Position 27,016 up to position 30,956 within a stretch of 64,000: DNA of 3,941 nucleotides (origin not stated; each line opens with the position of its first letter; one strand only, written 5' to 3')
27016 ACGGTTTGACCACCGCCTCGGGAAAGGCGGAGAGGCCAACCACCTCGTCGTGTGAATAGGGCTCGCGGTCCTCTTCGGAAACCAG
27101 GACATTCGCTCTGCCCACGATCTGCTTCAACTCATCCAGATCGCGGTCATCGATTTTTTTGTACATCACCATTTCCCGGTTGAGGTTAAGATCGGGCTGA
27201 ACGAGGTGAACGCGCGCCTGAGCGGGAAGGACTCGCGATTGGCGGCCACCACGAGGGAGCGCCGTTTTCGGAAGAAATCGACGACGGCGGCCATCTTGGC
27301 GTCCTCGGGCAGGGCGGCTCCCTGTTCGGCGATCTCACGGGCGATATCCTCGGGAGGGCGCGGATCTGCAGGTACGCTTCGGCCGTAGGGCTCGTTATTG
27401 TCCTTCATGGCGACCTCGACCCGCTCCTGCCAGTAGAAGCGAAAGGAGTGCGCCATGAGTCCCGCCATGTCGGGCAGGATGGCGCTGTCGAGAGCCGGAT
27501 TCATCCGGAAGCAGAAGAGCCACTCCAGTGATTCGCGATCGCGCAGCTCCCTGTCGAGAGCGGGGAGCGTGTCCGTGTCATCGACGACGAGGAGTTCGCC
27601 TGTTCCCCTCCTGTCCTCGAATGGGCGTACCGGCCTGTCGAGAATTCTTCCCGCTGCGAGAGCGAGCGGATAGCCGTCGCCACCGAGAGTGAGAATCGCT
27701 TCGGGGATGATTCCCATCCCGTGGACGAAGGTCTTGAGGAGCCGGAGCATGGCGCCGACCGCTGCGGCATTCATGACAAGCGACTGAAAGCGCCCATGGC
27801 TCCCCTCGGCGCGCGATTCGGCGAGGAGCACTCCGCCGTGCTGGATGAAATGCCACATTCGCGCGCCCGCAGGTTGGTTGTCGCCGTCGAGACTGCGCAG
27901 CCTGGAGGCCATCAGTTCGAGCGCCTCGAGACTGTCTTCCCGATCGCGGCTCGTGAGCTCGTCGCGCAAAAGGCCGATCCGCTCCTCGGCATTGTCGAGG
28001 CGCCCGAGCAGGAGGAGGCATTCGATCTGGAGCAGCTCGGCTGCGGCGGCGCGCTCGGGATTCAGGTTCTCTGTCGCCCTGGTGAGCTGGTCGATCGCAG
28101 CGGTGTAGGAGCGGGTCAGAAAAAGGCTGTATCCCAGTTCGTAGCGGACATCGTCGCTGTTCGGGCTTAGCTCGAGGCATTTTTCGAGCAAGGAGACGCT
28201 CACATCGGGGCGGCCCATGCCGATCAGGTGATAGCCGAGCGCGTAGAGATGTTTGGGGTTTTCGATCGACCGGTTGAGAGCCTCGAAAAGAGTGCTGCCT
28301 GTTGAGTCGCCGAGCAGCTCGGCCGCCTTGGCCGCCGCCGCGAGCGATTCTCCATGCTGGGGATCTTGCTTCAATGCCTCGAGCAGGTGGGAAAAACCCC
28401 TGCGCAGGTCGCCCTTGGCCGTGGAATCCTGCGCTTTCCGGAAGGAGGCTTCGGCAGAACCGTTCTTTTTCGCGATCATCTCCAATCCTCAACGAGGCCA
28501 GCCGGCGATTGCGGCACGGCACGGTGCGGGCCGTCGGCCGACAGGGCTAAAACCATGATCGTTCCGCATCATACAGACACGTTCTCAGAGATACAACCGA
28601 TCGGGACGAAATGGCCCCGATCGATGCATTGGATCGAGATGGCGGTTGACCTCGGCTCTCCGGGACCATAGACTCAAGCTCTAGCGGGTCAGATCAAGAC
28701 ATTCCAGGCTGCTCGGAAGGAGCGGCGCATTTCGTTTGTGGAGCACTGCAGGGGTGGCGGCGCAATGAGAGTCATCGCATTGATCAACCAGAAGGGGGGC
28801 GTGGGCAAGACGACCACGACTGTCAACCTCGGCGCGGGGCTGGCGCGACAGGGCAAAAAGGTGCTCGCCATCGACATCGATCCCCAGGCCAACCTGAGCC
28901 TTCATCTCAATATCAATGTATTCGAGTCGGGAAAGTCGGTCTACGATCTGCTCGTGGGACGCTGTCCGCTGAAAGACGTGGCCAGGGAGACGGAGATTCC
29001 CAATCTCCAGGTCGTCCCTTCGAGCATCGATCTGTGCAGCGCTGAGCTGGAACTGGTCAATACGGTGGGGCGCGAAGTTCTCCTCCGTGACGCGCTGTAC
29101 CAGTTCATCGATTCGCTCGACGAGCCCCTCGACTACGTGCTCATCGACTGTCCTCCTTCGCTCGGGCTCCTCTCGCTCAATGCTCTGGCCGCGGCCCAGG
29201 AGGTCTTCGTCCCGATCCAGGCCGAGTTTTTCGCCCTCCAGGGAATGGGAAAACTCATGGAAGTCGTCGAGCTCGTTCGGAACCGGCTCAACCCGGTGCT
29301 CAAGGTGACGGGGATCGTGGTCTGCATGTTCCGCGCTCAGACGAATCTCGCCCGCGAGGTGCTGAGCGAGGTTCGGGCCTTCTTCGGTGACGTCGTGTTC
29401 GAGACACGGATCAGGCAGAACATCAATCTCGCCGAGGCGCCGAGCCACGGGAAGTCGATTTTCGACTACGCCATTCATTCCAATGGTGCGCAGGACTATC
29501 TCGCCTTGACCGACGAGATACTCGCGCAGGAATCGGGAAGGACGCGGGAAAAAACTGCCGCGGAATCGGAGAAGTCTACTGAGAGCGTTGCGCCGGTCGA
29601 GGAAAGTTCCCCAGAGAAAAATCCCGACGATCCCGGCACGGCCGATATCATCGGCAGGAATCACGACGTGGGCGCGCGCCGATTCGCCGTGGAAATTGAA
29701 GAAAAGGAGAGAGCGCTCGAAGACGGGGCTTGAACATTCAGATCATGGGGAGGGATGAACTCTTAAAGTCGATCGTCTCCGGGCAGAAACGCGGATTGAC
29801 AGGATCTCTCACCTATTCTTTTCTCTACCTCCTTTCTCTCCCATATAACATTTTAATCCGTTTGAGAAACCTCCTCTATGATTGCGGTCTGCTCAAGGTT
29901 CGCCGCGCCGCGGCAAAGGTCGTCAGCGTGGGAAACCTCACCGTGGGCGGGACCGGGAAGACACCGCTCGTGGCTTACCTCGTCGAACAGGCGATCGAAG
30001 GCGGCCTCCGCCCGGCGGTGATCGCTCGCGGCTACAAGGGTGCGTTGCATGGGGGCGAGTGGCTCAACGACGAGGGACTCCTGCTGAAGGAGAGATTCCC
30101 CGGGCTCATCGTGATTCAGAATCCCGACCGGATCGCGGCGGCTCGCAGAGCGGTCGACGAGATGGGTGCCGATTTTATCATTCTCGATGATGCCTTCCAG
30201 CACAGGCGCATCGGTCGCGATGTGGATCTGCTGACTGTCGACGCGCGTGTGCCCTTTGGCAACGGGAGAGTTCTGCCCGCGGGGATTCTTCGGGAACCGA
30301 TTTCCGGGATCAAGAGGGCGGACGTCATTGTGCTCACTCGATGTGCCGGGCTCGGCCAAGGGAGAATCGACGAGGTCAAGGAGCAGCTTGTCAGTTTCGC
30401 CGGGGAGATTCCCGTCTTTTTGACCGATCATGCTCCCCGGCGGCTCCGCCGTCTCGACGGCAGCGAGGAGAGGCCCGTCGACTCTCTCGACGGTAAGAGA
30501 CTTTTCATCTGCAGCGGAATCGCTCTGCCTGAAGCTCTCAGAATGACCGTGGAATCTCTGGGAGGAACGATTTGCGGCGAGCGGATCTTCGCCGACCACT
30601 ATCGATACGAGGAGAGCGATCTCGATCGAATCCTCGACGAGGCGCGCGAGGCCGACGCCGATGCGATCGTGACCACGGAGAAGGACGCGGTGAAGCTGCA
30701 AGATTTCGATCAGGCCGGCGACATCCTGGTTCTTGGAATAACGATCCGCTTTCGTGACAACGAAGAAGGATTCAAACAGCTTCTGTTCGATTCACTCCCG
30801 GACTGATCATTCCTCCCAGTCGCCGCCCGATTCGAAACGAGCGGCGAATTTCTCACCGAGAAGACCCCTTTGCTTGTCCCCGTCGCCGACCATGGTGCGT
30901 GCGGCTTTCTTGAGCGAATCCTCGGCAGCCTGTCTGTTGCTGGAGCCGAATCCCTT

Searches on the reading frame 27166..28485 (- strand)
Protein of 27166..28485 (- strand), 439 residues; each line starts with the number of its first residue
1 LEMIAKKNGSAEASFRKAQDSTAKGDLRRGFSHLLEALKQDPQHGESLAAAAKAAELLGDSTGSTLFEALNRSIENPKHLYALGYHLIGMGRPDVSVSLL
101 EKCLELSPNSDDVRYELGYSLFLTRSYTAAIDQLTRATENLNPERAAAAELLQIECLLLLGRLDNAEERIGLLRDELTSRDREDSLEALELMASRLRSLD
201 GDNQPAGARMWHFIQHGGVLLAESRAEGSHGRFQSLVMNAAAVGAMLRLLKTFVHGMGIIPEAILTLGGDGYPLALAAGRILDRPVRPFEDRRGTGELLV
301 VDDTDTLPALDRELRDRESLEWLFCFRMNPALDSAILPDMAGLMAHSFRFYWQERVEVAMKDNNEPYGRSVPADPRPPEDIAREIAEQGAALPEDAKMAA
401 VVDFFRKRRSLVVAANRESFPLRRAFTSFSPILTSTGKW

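Call 12: search_protein_families(library=pfam, proteins=[window:27166-28485:-], max_evalue=0.01)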
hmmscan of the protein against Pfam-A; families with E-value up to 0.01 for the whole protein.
window:27166-28485:- (439 aa): 11 families
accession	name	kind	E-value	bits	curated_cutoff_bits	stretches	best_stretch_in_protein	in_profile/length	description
PF13432.12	TPR_16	-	1.8e-09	38.3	32.7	1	81-138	1-58/65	Tetratricopeptide repeat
PF14559.12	TPR_19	-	6.8e-09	36.4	25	1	87-150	1-63/68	Tetratricopeptide repeat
PF07719.23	TPR_2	-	4.3e-07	30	27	0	80-109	4-33/34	Tetratricopeptide repeat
PF13431.12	TPR_17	-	4.7e-07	30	24.4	0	99-130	1-32/34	Tetratricopeptide repeat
PF12895.13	ANAPC3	-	1.5e-06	28.8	27.2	1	99-168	11-77/82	Anaphase-promoting complex, cyclosome, subunit 3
PF13181.12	TPR_8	-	3.5e-05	24.1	25.7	0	80-109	4-33/34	Tetratricopeptide repeat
PF13428.12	TPR_14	-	0.0001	23.1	23.5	0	80-118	4-42/44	Tetratricopeptide repeat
PF25060.1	ARM_TT21_2nd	-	0.00045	20.2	27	1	97-180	43-123/270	Tetratricopeptide repeat protein 21 second ARM domain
PF13424.12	TPR_12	-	0.0072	16.9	30.1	0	80-140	6-74/77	Tetratricopeptide repeat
PF00515.34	TPR_1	-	0.008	16.4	27.8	0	80-109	4-33/34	Tetratricopeptide repeat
PF14561.12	TPR_20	-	0.0093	16.7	25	0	4-46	15-57/90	Tetratricopeptide repeat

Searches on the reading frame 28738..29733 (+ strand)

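Call 12: search_protein_families(library=pfam, proteins=[window:28738-29733:+], max_evalue=0.01)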
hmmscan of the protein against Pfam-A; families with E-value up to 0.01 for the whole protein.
window:28738-29733:+ (331 aa): 9 families
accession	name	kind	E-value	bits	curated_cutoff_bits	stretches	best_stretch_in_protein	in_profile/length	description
PF13614.12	AAA_31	-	1.5e-59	201.3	27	1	10-190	1-177/177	AAA domain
PF01656.29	CbiA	-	2.3e-25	89.4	25.4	1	13-241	1-125/125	CobQ/CobB/MinD/ParA nucleotide binding domain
PF10609.15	ParA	-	1.5e-11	44.6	27.1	1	11-184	4-167/246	NUBPL iron-transfer P-loop NTPase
PF00142.24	Fer4_NifH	-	3.4e-11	43.6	25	1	16-266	5-249/271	4Fe-4S iron sulfur cluster binding proteins, NifH/frxC family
PF06564.18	CBP_BcsQ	-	8.3e-11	42.3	21.3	1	10-257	1-229/234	Cellulose biosynthesis protein BcsQ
PF09140.17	MipZ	-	3.5e-10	40.1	20.7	1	12-172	2-141/262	ATPase MipZ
PF02374.21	ArsA_ATPase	-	1.9e-08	34.4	24.3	1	15-64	5-54/305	Anion-transporting ATPase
PF03308.22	MeaB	-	0.0034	16.9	23.1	1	19-52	41-74/273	Methylmalonyl Co-A mutase-associated GTPase MeaB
PF07015.17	VirC1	-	0.0066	16.2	24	1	10-52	1-43/231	VirC1 protein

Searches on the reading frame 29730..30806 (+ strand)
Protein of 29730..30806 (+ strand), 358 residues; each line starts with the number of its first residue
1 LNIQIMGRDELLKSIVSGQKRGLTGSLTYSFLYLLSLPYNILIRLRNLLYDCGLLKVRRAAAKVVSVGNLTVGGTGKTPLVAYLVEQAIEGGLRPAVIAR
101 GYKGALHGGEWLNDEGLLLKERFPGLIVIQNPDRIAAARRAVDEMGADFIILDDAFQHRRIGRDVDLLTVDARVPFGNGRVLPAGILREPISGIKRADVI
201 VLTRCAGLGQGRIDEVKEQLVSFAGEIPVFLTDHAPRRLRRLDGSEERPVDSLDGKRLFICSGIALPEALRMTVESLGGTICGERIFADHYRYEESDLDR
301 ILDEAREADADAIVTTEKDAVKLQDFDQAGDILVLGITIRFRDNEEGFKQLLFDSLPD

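Call 12: search_protein_families(library=pfam, proteins=[window:29730-30806:+], max_evalue=0.01)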
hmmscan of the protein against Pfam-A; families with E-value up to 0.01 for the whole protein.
window:29730-30806:+ (358 aa): 2 families
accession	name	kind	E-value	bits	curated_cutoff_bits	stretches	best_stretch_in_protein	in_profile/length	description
PF02606.20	LpxK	-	1.6e-81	274.5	27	1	30-353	3-324/328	Tetraacyldisaccharide-1-P 4'-kinase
PF02641.20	DUF190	-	5e-05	23.9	23.4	1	76-150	14-89/97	Uncharacterized ACR, COG1993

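Call 28: list_cluster_members(proteins=[P0006, P0008, P0004, window:29730-30806:+, window:25769-27172:-, window:28738-29733:+])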
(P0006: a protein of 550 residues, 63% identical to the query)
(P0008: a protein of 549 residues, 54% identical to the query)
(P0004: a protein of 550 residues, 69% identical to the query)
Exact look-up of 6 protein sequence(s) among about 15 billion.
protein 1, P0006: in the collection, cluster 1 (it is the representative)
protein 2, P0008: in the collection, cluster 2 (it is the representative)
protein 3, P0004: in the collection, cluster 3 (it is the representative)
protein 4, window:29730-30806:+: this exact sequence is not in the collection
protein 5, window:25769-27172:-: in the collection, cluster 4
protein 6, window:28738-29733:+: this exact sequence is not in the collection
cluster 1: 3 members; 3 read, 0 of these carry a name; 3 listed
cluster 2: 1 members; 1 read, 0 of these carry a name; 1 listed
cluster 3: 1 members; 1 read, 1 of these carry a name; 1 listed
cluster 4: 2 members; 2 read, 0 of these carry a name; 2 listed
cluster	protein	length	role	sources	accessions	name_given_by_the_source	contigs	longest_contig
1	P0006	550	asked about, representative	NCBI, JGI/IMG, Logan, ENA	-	-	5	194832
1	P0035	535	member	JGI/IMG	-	-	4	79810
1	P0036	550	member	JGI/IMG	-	-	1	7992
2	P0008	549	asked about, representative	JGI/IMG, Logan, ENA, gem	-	-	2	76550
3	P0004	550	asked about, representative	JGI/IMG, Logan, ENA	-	HEAT repeat protein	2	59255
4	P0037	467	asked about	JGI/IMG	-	-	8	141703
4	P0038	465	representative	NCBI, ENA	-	-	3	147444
